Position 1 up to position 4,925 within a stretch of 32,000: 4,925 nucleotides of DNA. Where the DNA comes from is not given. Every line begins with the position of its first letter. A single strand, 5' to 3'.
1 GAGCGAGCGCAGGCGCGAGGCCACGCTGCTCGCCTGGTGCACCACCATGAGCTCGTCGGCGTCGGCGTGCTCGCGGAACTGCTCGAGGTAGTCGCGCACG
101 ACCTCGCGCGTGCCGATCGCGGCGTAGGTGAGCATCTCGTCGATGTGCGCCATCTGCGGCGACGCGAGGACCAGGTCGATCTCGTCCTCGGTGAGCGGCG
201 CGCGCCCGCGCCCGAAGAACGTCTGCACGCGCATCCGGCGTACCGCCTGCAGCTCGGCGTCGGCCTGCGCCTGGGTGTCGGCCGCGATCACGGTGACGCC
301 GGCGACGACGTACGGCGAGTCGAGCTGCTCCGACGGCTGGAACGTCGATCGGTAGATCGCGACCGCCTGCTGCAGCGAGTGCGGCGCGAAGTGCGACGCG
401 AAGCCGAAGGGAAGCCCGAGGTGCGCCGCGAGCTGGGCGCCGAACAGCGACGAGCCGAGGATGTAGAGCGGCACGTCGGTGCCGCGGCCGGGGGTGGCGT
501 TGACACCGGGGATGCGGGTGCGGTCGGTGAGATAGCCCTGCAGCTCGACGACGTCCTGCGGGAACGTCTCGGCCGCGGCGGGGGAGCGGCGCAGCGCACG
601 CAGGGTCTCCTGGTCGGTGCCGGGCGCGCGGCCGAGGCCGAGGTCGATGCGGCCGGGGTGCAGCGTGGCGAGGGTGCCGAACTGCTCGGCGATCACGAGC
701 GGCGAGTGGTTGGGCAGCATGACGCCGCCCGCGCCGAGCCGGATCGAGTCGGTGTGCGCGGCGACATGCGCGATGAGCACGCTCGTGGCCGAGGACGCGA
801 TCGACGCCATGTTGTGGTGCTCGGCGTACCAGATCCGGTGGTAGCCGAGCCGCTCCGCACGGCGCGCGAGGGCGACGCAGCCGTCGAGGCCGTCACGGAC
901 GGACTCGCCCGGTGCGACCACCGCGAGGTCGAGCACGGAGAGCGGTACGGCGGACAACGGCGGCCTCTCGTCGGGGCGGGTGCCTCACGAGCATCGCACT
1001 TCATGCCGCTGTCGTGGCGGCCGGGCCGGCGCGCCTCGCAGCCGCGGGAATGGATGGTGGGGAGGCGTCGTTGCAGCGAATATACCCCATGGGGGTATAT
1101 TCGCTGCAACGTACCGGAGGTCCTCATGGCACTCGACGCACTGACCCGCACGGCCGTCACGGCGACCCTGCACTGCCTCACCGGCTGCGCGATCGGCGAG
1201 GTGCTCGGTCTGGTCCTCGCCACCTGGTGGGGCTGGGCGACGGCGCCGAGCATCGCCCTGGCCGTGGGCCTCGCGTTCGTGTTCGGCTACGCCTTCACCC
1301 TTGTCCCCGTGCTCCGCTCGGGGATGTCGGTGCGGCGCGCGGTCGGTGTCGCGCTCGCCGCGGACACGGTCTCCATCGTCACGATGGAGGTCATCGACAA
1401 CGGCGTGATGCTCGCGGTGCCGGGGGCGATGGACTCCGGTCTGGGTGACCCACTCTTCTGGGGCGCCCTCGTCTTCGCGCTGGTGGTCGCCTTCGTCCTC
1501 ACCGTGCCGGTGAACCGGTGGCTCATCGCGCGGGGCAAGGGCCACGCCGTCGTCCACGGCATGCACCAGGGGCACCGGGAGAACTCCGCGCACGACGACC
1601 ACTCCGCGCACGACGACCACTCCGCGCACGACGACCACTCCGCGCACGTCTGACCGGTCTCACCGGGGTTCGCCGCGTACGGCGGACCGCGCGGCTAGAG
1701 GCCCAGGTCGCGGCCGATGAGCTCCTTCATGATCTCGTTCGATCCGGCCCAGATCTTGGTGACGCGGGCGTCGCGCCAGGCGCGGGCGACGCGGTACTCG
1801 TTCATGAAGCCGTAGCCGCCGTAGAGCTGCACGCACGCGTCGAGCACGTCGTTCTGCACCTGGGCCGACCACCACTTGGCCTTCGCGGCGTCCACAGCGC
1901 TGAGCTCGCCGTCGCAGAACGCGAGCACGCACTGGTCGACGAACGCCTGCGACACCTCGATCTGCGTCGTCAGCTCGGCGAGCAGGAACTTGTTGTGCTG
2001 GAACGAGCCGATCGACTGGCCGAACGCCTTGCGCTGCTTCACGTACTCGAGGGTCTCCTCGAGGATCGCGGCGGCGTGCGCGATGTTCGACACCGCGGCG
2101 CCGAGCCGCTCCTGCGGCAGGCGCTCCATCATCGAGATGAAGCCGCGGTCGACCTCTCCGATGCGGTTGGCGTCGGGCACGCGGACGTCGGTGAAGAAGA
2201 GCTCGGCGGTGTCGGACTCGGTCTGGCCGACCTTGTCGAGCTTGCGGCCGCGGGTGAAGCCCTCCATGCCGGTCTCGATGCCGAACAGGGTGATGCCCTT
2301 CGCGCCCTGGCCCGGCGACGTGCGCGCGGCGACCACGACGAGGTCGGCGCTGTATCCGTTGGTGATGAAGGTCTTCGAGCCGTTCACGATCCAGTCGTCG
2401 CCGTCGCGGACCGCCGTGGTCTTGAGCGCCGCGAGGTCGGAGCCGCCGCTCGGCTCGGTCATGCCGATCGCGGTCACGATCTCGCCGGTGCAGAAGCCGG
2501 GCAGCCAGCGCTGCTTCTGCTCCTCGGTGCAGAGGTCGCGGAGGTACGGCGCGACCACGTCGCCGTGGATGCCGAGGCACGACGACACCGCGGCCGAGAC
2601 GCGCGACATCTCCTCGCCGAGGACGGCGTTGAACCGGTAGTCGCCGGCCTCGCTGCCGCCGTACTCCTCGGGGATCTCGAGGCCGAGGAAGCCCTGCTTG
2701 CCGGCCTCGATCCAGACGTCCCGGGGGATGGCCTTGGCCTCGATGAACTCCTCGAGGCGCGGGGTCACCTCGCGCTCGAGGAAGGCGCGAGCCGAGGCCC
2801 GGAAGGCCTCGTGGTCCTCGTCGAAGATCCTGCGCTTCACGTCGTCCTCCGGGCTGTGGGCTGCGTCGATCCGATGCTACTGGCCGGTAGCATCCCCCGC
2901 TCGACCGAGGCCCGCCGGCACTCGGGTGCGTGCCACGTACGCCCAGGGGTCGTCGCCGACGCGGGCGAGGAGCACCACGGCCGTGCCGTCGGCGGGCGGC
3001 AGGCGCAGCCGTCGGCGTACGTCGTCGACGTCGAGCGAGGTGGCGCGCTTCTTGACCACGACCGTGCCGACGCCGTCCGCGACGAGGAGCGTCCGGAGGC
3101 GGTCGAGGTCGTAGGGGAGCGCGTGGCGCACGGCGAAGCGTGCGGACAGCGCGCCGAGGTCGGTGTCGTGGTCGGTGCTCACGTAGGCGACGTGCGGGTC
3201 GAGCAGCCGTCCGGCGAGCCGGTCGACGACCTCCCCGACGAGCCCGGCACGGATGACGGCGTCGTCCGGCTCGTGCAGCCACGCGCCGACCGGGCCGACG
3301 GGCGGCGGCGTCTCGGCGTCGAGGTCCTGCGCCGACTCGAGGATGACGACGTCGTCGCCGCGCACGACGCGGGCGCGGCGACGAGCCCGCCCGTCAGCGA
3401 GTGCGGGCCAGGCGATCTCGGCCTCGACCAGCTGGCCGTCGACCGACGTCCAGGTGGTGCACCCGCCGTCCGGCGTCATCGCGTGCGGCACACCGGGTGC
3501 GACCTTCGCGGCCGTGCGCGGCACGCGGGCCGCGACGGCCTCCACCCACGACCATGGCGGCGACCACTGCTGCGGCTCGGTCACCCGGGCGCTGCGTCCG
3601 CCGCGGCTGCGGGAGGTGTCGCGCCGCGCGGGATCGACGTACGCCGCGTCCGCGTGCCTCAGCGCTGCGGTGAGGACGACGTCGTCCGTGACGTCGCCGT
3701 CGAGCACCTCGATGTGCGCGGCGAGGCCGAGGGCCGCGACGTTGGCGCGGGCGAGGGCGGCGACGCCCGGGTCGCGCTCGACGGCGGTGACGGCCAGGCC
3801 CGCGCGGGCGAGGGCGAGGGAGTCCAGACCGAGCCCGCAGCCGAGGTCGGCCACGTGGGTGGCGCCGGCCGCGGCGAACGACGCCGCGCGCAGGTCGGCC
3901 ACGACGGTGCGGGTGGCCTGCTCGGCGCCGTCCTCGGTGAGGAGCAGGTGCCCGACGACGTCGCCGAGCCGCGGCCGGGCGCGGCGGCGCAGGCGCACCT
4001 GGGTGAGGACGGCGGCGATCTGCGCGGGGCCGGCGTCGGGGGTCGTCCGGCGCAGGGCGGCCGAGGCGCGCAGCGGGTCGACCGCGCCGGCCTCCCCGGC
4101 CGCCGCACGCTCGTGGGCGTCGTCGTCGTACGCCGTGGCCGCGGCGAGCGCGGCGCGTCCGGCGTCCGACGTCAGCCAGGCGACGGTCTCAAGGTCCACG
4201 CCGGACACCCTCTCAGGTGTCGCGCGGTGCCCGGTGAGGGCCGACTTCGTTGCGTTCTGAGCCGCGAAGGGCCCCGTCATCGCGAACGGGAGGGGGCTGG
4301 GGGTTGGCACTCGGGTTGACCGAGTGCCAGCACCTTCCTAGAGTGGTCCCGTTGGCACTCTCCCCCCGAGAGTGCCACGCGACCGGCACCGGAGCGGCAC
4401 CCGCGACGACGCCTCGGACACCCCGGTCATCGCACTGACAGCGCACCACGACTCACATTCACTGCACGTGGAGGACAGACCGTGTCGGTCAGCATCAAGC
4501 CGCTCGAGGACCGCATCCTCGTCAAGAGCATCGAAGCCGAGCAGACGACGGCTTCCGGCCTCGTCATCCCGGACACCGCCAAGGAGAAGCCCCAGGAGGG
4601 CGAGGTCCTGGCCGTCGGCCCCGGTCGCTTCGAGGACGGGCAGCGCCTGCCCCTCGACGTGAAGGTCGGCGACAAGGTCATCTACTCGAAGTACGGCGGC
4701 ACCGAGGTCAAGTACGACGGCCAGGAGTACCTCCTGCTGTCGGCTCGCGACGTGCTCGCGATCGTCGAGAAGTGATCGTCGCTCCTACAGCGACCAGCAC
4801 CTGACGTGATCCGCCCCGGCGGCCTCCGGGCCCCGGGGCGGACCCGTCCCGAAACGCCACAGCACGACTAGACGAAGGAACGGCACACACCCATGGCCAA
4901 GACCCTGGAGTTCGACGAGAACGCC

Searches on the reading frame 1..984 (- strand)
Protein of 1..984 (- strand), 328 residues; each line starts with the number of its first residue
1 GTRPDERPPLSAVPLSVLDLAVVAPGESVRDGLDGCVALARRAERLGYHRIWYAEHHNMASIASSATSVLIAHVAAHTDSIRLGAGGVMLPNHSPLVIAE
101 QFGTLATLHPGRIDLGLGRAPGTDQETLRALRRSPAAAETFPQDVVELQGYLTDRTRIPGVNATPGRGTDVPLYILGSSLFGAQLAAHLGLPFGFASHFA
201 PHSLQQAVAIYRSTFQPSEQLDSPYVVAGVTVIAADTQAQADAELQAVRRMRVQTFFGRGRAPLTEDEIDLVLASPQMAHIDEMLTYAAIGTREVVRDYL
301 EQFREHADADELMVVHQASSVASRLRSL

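Call 17: search_protein_families(library=pfam, proteins=[window:1-984:-], max_evalue=0.0001)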
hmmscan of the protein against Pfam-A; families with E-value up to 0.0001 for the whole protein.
window:1-984:- (328 aa): 1 family
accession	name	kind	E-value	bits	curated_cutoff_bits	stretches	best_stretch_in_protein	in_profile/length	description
PF00296.26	Bac_luciferase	-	3.3e-41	142.1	27.9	1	23-305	11-309/314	Luciferase-like monooxygenase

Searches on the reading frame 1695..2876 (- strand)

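Call 17: search_protein_families(library=pfam, proteins=[window:1695-2876:-], max_evalue=0.0001)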
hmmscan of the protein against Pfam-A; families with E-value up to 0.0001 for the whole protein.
window:1695-2876:- (393 aa): 4 families
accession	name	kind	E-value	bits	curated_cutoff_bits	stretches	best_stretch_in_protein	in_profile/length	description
PF00441.29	Acyl-CoA_dh_1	-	2.4e-40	138.6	22.4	1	243-391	1-149/150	Acyl-CoA dehydrogenase, C-terminal domain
PF02771.21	Acyl-CoA_dh_N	-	4.3e-33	114.5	22.9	1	20-132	2-113/113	Acyl-CoA dehydrogenase, N-terminal domain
PF02770.24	Acyl-CoA_dh_M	-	6.5e-26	90.8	33.3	1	136-231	1-97/97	Acyl-CoA dehydrogenase, middle domain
PF08028.16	Acyl-CoA_dh_2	-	1e-11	45.7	22.7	1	265-380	8-133/134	Acyl-CoA dehydrogenase, C-terminal domain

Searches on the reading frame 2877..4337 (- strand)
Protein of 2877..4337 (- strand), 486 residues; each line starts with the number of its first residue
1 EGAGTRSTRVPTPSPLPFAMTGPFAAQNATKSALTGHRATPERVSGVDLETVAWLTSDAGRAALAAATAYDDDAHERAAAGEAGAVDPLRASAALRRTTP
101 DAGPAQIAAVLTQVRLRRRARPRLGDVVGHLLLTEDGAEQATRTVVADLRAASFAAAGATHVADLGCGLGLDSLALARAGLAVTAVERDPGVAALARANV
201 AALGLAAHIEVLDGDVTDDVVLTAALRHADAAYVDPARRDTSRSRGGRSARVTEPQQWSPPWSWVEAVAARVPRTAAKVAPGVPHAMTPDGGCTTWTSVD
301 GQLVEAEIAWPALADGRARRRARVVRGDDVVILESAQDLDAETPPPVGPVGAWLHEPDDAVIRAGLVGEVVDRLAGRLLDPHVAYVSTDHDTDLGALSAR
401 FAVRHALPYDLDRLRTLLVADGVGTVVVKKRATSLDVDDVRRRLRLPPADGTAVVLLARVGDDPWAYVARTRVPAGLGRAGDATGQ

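Call 17: search_protein_families(library=pfam, proteins=[window:2877-4337:-], max_evalue=0.0001)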
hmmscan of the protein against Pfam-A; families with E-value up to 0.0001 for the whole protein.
window:2877-4337:- (486 aa): 4 families
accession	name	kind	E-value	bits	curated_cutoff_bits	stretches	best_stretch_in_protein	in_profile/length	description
PF18096.6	Thump_like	-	3.3e-14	53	26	1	400-470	3-77/78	THUMP domain-like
PF13649.12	Methyltransf_25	-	1.6e-06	29.2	27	1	162-218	1-57/97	Methyltransferase domain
PF08241.18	Methyltransf_11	-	5.7e-05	24.1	21.2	0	164-218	2-53/95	Methyltransferase domain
PF05175.20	MTS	-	6.5e-05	23.1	23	0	142-220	20-94/170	Methyltransferase small domain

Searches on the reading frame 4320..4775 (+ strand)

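Call 17: search_protein_families(library=pfam, proteins=[window:4320-4775:+], max_evalue=0.0001)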
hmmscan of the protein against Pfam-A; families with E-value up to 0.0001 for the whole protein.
window:4320-4775:+ (151 aa): 1 family
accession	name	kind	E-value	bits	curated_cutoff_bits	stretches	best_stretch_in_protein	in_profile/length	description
PF00166.26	Cpn10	-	1.6e-35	121.5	21.1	1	59-149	2-93/93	Chaperonin 10 Kd subunit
